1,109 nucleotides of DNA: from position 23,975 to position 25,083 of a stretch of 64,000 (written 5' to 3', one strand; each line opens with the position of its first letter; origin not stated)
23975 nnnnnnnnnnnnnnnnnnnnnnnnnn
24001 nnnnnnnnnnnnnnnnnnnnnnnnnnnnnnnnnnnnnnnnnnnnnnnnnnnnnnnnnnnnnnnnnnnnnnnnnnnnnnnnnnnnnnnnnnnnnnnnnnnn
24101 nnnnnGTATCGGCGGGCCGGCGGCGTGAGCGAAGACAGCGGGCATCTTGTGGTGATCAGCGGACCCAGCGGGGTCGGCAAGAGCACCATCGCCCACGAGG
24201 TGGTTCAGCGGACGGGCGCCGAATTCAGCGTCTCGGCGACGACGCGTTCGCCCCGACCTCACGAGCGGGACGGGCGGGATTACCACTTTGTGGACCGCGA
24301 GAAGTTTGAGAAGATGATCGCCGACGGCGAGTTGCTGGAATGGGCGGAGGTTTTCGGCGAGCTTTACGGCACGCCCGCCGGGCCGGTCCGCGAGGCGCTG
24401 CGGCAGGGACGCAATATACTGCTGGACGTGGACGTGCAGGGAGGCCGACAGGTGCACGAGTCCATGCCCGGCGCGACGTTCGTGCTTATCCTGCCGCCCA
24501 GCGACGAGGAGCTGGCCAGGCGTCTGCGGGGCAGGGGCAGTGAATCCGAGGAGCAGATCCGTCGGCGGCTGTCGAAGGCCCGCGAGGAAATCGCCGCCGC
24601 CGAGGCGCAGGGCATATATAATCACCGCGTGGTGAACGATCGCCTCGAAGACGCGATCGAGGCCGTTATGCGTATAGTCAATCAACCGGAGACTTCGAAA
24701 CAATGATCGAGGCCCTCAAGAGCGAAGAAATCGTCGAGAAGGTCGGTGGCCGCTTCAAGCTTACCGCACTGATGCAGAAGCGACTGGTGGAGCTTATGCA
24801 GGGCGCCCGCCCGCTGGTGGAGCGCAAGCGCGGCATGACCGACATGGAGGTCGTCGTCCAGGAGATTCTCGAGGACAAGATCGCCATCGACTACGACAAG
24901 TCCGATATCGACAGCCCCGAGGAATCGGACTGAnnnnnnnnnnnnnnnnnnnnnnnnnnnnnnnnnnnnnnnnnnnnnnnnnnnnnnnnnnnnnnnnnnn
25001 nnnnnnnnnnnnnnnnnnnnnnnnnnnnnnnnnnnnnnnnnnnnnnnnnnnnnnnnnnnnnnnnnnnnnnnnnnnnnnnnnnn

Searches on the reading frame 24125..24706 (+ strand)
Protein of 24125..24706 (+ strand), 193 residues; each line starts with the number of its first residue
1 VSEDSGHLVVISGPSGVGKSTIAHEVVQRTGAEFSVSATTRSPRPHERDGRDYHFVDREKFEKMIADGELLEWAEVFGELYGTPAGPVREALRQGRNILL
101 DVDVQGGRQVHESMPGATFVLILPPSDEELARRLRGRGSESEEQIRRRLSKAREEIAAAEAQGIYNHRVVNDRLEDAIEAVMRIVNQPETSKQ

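Call 3: search_protein_families(library=pfam, proteins=[window:24125-24706:+], max_evalue=0.01)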
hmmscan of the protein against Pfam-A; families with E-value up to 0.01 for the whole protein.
window:24125-24706:+ (193 aa): 14 families
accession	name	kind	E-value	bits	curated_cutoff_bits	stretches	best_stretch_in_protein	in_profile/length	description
PF00625.27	Guanylate_kin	-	7.5e-49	166.3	25.2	1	7-186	3-180/182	Guanylate kinase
PF13238.12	AAA_18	-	1.7e-08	35.4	29.4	1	9-145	1-119/128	AAA domain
PF13671.12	AAA_33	-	3.5e-08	34.3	27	1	8-146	1-127/143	AAA domain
PF13191.12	AAA_16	-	9.4e-05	23.4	32.6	1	4-33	22-51/167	AAA ATPase domain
PF00004.35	AAA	-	0.00042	21.2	21.2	1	9-34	1-26/131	ATPase family associated with various cellular activities (AAA)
PF20720.3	nSTAND3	-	0.00098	19.3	27.2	1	7-28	18-39/155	Novel STAND NTPase 3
PF13207.12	AAA_17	-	0.0023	18.7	27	0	13-33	2-22/136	AAA domain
PF03193.22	RsgA_GTPase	-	0.0023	18.2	30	1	6-30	106-130/174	RsgA GTPase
PF07475.17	Hpr_kinase_C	-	0.0039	17.2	33.3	1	9-30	21-42/171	HPr Serine kinase C-terminal domain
PF00931.28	NB-ARC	-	0.0053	16.5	23.5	1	3-29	16-41/248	NB-ARC domain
PF13401.12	AAA_22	-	0.0056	17.4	27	1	7-37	6-33/130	AAA domain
PF03266.21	NTPase_1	-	0.0066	16.8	23.9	0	9-30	2-23/168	NTPase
PF01926.29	MMR_HSR1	-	0.0074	16.8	21.9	0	9-57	2-52/113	50S ribosome-binding GTPase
PF13481.12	AAA_25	-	0.01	15.9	27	0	6-26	33-53/195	AAA domain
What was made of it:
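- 24125..24706 (+): gmk (guanylate kinase). PF00625 E=7.5e-49 (call 3)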

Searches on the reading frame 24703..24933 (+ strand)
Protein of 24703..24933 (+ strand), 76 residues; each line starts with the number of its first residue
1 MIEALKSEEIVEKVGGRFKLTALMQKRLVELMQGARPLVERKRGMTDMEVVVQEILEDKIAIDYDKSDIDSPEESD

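Call 3: search_protein_families(library=pfam, proteins=[window:24703-24933:+], max_evalue=0.01)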
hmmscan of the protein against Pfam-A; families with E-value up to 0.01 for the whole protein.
window:24703-24933:+ (76 aa): 1 family
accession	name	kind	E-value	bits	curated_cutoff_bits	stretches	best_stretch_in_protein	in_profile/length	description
PF01192.27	RNA_pol_Rpb6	-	1.9e-07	31.4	26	1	9-61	1-52/53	RNA polymerase Rpb6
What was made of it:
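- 24703..24933 (+): rpoZ (RNA polymerase omega); overlaps gmk by 4 nt. PF01192 E=1.9e-7 (call 3)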
